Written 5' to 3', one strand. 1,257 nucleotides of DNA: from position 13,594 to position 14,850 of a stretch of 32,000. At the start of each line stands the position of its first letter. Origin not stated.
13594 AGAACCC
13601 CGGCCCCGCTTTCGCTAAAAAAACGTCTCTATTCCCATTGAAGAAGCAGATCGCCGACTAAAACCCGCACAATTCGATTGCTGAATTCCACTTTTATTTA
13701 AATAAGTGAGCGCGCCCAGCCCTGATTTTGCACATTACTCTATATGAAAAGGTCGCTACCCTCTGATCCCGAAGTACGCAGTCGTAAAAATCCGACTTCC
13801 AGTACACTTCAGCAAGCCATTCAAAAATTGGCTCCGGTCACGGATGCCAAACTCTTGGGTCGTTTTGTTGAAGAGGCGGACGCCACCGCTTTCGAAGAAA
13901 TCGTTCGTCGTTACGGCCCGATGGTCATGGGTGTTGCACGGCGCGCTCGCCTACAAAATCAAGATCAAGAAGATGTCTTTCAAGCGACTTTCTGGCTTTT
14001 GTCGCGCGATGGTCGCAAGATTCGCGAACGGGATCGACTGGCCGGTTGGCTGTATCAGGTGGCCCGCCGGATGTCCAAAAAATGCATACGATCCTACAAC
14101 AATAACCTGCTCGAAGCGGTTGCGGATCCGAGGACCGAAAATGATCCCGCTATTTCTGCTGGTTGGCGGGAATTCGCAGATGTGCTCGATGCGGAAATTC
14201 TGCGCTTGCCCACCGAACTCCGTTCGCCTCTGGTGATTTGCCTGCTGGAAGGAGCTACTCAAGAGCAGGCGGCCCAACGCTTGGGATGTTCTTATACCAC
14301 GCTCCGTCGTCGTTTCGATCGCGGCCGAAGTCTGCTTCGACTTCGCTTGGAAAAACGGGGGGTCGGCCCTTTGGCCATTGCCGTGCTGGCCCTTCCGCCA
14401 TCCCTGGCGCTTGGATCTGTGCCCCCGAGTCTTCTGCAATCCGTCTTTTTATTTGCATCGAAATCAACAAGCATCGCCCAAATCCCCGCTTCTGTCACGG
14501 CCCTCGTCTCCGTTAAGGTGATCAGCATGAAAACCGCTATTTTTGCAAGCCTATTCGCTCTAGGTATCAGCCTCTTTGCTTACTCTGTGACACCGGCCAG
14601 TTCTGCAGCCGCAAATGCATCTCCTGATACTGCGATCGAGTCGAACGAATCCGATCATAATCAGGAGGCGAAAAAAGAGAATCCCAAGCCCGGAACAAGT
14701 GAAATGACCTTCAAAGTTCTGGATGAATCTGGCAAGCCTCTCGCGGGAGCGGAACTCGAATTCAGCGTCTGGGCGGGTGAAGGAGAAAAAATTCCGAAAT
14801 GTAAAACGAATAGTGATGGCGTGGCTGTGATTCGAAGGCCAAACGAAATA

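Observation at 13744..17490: One-polypeptide ECF sigma factor, TM helix, about 800 aa of beta-sandwich domains and a periplasmic TlpA-like CxxC thioredoxin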

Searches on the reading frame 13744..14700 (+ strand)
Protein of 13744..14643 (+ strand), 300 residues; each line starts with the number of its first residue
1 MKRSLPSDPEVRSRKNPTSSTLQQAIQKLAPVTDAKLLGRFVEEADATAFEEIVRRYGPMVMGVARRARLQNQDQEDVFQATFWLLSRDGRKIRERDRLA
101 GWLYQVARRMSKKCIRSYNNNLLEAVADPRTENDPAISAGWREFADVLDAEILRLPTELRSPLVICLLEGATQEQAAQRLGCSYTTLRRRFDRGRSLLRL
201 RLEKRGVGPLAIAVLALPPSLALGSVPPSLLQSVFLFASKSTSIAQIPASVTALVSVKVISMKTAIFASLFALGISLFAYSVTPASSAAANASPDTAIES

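Call 27: find_homologous_proteins(query=window:13744-14643:+, max_evalue=0.000001)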
Query window:13744-14643:+ (300 aa): 12 proteins with E <= 0.000001 among 8000 candidates.
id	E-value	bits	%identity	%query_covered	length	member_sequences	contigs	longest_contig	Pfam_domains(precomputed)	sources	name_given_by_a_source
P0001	1.1e-43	168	40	83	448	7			PF25174.2,PF23381.2,PF04545.23,PF04542.21,PF08281.19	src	-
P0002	1.3e-35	141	38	78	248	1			PF04545.23,PF04542.21,PF08281.19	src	-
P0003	1.4e-35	141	44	62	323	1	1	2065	PF13384.13,PF04545.23,PF04542.21,PF08281.19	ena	-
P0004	4.5e-35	140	40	83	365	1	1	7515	PF04545.23,PF04542.21,PF08281.19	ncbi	-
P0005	1.9e-34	138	35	84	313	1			PF04545.23,PF04542.21,PF08281.19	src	-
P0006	2.8e-31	127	40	73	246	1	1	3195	PF04545.23,PF04542.21,PF08281.19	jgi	jgi:RNA polymerase sigma factor (sigma-70 family)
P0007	1.9e-30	124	37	81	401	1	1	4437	PF04542.21,PF08281.19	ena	-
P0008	9.2e-30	122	34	84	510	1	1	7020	PF04542.21,PF08281.19,PF07622.20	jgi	jgi:RNA polymerase sigma factor (sigma-70 family)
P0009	1.2e-28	119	33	86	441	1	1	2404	PF04542.21,PF08281.19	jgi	jgi:RNA polymerase sigma factor (sigma-70 family)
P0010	3.0e-27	114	37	63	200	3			PF04542.21,PF08281.19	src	-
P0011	5.6e-27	113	39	62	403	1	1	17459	PF04542.21,PF08281.19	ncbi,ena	-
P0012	1.8e-16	79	41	47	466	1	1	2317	PF07596.17,PF04545.23,PF08281.19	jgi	jgi:hypothetical protein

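Call 68: predict_structure(alignment_id=A1)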
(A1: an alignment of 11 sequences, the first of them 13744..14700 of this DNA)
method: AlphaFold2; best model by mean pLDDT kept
length: 319 residues; sequences in the alignment: 11
mean_pLDDT: 75.4   pTM: 0.66
mean pLDDT of the five models: 75.4, 69.8, 69.1, 68.7, 68.3
residues with pLDDT >= 90: 115; 70-90: 90; 50-70: 61; < 50: 53
segments of 3 or more residues with pLDDT < 50: 1-3, 9-15, 128-136, 258-263, 283-293, 295-308
pLDDT, mean of each block of 10 residues (from residue 1): 51 52 57 91 91 93 88 91 92 81 94 88 62 55 86 93 91 93 96 95 86 67 76 80 69 63 62 77 46 44 46 54
secondary structure, 60 per line:
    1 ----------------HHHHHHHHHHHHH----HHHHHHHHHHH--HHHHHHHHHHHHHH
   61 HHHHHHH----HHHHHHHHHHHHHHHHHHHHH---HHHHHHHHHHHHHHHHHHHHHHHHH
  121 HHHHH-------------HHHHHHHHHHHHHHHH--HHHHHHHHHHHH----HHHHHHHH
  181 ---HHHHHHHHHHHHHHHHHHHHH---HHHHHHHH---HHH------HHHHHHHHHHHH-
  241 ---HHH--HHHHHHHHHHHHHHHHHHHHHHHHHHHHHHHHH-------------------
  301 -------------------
elements in order: H17-29 H34-44 H47-67 H72-92 H96-125 H139-154 H157-168 H173-180 H184-204 H208-215 H228-239 H249-281

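Call 72: fold_search(model_id=the predicted structure, library=pdb)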
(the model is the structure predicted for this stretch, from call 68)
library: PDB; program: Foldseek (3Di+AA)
matches with E <= 10: 335; with E <= 0.001: 1
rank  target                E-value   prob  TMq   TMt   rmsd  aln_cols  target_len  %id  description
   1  5wuq_A                4.9e-04  1.00  0.27  0.52   9.1       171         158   21  Crystal structure of SigW in complex with its anti-sigma RsiW, a zinc binding form (released 2017-03-29)
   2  1or7_A                1.1e-03  1.00  0.27  0.45  12.0       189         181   23  Crystal Structure of Escherichia coli sigmaE with the Cytoplasmic Domain of its Anti-sigma RseA (released 2003-04-15)
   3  5wuq_B                1.2e-03  1.00  0.27  0.52   9.6       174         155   21  Crystal structure of SigW in complex with its anti-sigma RsiW, a zinc binding form (released 2017-03-29)
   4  6jbq_F                1.3e-03  1.00  0.24  0.40  29.1       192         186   24  CryoEM structure of Escherichia coli sigmaE transcription initiation complex containing 5nt of RNA (released 2019-05-29)
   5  8z6g_B                1.3e-03  1.00  0.22  0.39  11.9       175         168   27  the AlgU-MucAcyto complex structure in Pseudomonas aeruginosa (released 2024-05-08)
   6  9m9e_F                1.5e-03  1.00  0.20  0.33  23.1       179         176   25  Structural Basis of Pausing During Transcription Initiation in Mycobacterium tuberculosis (released 2026-01-14)
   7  1or7_B                1.7e-03  1.00  0.22  0.40  13.0       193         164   24  Crystal Structure of Escherichia coli sigmaE with the Cytoplasmic Domain of its Anti-sigma RseA (released 2003-04-15)
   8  6in7_B                2.3e-03  1.00  0.22  0.37  11.7       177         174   24  Crystal structure of AlgU in complex with MucA(cyto) (released 2019-07-24)
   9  8z6g_D                2.6e-03  1.00  0.21  0.37  11.8       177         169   25  the AlgU-MucAcyto complex structure in Pseudomonas aeruginosa (released 2024-05-08)
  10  5wur_A                2.7e-03  1.00  0.25  0.45  10.9       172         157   20  Crystal structure of SigW in complex with its anti-sigma RsiW, an oxdized form (released 2017-03-29)
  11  4cxf_A                3.2e-03  1.00  0.25  0.47   9.6       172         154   22  Structure of CnrH in complex with the cytosolic domain of CnrY (released 2014-04-30)
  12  6kon_F                8.4e-03  1.00  0.18  0.31  28.2       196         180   23  Mycobacterium tuberculosis initial transcription complex comprising sigma H and 5'-OH RNA of 5 nt (released 2020-03-11)
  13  6jcx_F                1.3e-02  0.99  0.17  0.29  28.0       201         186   23  Mycobacterium tuberculosis transcription initiation complex with ECF sigma factor sigma H and 6nt RNA (released 2019-05-29)
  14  6dv9_F                1.5e-02  1.00  0.21  0.37  27.3       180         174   24  Crystal structure of Mycobacterium tuberculosis transcription initiation complex(ECF sigma factor L) containing 5nt RN (released 2019-02-20)
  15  6koo_F                1.5e-02  0.98  0.17  0.27  27.9       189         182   24  Mycobacterium tuberculosis initial transcription complex comprising sigma H and 5'-OH RNA of 7 nt (released 2020-03-11)
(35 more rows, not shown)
